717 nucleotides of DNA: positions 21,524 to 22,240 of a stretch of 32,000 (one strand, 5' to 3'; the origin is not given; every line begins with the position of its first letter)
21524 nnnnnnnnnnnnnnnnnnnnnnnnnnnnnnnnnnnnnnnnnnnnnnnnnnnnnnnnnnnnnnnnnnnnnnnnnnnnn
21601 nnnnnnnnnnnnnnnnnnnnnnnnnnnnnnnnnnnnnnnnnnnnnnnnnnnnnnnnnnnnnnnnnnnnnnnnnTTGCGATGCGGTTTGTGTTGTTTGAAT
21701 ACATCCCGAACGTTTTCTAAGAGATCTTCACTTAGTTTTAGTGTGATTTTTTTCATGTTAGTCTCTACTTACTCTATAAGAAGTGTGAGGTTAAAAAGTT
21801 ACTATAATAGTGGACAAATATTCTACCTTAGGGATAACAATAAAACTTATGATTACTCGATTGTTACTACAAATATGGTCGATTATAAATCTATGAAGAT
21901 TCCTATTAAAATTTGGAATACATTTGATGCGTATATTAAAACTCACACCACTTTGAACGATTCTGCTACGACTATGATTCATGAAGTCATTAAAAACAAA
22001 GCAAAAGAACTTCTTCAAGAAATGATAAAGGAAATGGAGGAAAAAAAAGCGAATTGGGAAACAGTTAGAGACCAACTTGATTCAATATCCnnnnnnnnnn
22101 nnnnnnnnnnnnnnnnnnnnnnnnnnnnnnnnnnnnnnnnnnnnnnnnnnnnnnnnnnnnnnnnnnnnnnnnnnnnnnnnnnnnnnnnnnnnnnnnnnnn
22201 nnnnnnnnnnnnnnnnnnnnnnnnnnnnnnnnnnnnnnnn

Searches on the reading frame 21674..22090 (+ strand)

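Call 9: search_protein_families(library=pfam, proteins=[window:21674-22090:+], max_evalue=0.01)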
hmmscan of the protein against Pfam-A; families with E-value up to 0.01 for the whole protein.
window:21674-22090:+ (139 aa): 2 families
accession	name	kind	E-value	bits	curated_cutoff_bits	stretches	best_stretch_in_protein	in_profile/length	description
PF01235.23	Na_Ala_symp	-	0.0062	16.3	24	1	23-120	290-386/392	Sodium:alanine symporter family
PF12210.13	Hrs_helical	-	0.0079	17.1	30.6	0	88-138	22-71/95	Hepatocyte growth factor-regulated tyrosine kinase substrate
